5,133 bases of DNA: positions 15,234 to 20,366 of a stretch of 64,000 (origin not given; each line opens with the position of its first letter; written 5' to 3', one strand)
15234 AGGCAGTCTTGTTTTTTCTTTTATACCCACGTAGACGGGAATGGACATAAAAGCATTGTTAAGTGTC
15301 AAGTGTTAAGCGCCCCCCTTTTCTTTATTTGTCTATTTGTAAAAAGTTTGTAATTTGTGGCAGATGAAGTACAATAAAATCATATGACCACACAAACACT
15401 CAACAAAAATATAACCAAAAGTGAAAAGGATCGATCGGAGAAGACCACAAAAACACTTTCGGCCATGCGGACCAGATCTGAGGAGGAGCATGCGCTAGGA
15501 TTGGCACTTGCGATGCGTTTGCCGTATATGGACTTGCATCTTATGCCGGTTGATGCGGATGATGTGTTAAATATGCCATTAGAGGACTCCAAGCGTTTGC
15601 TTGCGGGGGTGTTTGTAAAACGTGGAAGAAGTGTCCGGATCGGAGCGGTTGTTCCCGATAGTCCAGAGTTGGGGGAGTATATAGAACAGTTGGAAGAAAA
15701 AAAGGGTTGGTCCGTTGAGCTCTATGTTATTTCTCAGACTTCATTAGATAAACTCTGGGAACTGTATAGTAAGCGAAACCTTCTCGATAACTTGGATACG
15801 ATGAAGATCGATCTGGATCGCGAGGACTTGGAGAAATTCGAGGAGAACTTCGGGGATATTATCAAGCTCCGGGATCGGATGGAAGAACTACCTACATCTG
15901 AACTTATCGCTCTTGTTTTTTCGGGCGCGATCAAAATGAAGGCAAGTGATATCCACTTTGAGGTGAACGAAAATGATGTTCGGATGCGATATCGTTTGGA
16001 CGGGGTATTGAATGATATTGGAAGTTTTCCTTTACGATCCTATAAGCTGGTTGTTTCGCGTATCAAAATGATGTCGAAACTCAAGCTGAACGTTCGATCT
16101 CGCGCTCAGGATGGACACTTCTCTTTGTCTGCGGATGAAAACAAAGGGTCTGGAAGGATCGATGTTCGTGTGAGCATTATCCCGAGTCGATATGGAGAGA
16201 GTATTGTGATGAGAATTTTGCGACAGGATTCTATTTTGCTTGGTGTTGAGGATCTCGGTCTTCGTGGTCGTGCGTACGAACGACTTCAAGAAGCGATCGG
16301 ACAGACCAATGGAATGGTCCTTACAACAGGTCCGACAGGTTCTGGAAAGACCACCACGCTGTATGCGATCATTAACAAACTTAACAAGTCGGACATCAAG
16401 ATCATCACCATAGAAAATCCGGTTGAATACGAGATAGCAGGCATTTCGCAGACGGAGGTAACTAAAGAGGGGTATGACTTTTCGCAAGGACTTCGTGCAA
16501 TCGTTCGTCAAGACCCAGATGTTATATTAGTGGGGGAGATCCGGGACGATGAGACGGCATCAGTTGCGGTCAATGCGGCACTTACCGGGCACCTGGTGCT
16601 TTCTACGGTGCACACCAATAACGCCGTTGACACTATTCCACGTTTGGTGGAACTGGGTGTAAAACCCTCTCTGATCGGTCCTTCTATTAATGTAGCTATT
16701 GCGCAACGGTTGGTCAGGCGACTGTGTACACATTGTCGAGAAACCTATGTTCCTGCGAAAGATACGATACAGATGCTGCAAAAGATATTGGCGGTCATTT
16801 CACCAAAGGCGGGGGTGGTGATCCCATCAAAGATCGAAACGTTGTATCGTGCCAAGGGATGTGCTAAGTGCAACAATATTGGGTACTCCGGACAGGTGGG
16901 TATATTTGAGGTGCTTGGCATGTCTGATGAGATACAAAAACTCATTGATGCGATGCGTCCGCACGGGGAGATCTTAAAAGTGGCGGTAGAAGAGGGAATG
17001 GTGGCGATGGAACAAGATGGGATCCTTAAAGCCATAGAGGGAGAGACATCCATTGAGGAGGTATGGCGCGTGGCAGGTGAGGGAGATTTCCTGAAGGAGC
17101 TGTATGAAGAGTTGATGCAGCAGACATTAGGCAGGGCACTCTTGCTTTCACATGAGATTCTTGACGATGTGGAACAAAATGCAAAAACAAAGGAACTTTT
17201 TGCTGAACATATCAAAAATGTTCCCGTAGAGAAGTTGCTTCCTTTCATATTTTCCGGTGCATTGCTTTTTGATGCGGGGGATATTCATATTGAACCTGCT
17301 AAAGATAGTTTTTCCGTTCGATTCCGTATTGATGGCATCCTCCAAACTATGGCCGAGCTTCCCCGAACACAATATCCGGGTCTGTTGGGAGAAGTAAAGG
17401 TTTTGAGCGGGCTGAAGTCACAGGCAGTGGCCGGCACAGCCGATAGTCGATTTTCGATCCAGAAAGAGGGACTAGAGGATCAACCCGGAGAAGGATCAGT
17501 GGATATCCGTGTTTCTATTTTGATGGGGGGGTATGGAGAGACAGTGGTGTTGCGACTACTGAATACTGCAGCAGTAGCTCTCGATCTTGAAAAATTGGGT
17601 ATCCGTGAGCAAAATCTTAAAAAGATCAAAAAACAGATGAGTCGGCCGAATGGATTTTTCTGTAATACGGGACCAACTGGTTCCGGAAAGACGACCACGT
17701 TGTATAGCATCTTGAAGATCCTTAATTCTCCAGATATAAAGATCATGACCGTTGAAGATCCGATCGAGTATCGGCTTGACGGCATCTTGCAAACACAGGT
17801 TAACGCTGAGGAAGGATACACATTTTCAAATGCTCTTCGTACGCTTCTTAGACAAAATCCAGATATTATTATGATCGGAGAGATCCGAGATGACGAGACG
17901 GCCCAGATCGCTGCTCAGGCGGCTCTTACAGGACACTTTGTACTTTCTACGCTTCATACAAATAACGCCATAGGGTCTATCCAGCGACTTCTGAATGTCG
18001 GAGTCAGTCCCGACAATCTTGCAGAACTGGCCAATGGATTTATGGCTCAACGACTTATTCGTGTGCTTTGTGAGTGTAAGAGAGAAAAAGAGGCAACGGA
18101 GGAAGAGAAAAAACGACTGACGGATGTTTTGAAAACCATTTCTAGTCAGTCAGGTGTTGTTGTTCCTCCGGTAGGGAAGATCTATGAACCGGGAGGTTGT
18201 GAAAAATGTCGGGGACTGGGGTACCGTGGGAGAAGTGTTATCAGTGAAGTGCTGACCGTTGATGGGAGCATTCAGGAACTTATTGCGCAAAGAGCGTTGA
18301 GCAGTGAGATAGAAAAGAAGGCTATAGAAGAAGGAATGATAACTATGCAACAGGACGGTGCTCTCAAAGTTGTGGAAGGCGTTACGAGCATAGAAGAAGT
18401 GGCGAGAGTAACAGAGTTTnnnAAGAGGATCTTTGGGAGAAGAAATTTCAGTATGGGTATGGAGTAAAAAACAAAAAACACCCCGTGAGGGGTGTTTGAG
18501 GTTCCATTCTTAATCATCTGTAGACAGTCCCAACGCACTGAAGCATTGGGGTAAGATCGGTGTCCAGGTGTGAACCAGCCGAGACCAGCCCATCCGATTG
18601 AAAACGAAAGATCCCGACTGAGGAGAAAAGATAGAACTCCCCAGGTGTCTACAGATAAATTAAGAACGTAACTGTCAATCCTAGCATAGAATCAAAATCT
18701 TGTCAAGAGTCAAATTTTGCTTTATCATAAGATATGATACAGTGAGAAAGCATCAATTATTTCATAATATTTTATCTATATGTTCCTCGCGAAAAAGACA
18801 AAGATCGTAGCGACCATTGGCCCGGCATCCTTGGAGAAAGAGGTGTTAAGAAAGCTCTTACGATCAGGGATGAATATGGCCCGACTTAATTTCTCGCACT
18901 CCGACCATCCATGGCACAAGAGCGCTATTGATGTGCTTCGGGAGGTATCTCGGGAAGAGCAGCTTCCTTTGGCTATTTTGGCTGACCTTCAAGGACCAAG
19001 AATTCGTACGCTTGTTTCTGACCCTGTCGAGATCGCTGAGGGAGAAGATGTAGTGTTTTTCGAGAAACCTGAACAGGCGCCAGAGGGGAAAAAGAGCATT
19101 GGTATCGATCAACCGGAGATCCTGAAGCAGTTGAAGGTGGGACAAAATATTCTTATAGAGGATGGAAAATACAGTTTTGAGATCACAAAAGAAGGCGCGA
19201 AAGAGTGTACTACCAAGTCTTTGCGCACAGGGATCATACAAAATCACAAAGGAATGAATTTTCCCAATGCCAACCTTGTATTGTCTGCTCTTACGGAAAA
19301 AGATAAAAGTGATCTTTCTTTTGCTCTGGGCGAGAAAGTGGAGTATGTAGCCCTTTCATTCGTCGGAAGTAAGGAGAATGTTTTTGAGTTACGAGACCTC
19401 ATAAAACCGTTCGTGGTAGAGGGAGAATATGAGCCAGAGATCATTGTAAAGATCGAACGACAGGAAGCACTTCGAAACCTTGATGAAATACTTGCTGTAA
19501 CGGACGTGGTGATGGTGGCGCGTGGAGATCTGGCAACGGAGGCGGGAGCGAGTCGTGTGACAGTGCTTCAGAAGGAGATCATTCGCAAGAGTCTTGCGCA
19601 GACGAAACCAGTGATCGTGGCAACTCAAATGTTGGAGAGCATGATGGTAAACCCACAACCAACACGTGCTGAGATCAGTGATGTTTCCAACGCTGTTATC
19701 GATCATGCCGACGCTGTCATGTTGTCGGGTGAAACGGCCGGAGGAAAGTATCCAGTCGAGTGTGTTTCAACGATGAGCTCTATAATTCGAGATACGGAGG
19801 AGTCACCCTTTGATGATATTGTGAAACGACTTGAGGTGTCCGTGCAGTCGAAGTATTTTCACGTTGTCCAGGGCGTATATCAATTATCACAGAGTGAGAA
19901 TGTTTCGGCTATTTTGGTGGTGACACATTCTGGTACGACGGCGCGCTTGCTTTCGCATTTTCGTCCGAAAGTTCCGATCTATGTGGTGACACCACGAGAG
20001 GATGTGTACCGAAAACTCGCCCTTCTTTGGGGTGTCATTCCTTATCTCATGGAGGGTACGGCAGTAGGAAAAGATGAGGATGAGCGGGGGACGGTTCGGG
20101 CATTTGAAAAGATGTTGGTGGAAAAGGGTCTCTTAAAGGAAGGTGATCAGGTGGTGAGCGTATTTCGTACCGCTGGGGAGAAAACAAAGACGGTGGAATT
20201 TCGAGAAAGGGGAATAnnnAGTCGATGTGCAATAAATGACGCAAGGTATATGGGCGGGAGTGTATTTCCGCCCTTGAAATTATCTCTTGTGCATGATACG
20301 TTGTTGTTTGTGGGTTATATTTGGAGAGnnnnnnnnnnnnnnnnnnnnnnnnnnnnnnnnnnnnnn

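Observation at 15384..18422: PilB/GspE secretion ATPase with two complete ATPase units fused in one 1012-aa ORF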

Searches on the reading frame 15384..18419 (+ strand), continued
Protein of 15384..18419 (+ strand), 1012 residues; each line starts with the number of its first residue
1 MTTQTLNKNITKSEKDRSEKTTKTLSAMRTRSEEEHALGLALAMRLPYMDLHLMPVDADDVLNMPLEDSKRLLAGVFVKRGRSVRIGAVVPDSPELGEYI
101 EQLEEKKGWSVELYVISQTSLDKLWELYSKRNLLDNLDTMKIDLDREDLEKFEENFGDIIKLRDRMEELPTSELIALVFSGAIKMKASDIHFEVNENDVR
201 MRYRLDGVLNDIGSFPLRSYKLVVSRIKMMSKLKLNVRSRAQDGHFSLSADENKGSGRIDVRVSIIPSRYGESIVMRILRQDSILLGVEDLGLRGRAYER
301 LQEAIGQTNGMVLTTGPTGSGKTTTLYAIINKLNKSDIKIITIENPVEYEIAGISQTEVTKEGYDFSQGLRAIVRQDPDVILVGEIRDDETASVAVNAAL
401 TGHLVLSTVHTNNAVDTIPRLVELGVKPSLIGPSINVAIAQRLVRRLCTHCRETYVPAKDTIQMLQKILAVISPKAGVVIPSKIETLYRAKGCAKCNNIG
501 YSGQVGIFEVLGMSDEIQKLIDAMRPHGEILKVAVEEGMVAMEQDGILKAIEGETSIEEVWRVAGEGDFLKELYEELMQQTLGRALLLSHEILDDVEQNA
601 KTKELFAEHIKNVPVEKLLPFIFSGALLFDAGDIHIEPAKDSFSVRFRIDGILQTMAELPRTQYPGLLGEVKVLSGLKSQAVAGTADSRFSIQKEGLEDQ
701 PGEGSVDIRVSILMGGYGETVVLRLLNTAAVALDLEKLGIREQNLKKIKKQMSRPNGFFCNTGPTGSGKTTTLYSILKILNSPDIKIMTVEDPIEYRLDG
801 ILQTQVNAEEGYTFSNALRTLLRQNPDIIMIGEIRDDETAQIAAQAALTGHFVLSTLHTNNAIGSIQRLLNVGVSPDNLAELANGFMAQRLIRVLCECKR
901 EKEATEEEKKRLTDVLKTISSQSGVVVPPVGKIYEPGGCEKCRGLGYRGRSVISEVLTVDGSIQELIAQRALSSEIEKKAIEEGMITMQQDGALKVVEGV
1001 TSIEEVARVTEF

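Call 82: search_solved_structures(query=window:15384-18419:+, max_evalue=1e-95, show_alignments=1)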
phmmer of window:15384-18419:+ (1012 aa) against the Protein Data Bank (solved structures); distinct sequences matched with E-value up to 1e-95: 4.
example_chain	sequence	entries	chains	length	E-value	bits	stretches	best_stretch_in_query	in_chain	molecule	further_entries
5tsg_B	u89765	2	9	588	2.9e-101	343.3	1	79-564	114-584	Type IV pilus biogenesis ATPase PilB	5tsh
5zfr_A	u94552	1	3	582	7.7e-101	341.9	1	76-564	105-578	Type IV pilus biogenesis ATPase PilB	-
6olj_C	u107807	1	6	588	7.8e-101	341.8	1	79-564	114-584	Type IV pilus biogenesis ATPase PilB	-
3jc8_Ba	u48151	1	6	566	2.8e-96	326.8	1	11-560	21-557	Type IV-A pilus assembly ATPase PilB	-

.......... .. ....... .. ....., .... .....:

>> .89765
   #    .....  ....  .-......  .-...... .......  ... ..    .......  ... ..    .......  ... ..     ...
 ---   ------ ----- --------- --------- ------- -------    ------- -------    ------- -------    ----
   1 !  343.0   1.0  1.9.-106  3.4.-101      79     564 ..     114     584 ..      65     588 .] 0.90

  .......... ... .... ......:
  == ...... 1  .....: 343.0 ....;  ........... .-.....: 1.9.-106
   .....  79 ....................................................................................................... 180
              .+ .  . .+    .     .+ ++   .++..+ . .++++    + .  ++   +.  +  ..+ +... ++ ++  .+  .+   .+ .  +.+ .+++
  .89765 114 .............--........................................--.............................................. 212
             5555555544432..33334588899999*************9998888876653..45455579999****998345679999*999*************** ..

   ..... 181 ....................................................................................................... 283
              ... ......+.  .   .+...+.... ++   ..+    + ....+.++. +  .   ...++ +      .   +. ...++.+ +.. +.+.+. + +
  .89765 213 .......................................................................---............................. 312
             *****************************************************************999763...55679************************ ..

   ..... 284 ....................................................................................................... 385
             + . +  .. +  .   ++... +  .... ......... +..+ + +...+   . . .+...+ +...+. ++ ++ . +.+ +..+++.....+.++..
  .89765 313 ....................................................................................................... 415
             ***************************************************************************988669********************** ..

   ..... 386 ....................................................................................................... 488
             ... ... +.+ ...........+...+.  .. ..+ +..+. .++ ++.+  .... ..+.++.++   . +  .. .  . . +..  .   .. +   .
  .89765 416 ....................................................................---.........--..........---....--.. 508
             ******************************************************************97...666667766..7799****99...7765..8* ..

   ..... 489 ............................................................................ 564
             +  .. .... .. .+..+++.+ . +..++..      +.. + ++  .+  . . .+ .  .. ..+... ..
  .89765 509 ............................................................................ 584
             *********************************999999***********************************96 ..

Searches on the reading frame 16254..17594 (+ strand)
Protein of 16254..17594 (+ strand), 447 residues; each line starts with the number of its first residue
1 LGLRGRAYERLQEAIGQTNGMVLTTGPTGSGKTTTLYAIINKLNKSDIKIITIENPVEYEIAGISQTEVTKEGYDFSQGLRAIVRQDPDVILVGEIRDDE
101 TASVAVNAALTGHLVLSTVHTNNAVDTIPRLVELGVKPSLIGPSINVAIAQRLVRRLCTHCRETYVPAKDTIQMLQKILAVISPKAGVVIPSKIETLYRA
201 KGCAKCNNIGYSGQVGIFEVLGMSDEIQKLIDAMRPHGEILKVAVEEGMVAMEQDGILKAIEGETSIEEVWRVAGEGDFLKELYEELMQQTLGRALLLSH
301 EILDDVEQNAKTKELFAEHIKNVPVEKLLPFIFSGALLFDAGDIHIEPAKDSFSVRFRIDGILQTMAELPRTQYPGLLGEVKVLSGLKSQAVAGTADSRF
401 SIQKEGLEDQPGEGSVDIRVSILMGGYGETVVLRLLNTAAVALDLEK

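Call 94: predict_structure(alignment_id=A2)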
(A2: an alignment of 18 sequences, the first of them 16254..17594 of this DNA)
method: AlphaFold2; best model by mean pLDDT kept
length: 447 residues; sequences in the alignment: 18
mean_pLDDT: 57.9   pTM: 0.39
mean pLDDT of the five models: 57.9, 56.9, 54.1, 50.2, 48.4
residues with pLDDT >= 90: 38; 70-90: 80; 50-70: 139; < 50: 190
segments of 3 or more residues with pLDDT < 50: 1-11, 13-21, 23-34, 71-85, 110-112, 119-130, 135-143, 182-190, 206-224, 226-293, 388-395, 409-411, 439-447
pLDDT, mean of each block of 10 residues (from residue 1): 38 45 43 51 63 59 60 47 53 58 54 53 40 49 50 59 66 64 43 64 51 37 44 41 41 33 36 36 30 63 89 91 87 90 89 90 90 83 61 52 65 65 74 69 33
secondary structure, 60 per line:
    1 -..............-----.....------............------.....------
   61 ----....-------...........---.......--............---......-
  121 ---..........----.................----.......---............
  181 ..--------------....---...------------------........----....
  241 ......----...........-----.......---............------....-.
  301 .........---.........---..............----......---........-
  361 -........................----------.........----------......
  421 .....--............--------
elements in order: H2-15 E21-25 H32-43 E50-54 E65-68 H76-86 E90-96 H99-110 E114-119 H124-133 H138-154 E162-165 H169-182 E197-200 H225-232 H237-246 H251-261 H267-273 H277-288 E295-298 H300-309 H313-321 H325-338 E343-348 E352-359 E362-370 H371-385 E396-404 E415-425 E428-435 H436-439

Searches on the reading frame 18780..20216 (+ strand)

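Call 8: search_protein_families(library=pfam, proteins=[window:18780-20216:+], max_evalue=0.001)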
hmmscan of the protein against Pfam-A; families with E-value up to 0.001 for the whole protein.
window:18780-20216:+ (479 aa): 2 families
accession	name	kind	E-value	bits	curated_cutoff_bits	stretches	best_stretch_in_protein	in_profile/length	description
PF00224.27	PK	-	2.7e-105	352.5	30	1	5-329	2-328/328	Pyruvate kinase, barrel domain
PF02887.21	PK_C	-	1.1e-26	93.7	28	1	362-468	3-104/114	Pyruvate kinase, alpha/beta domain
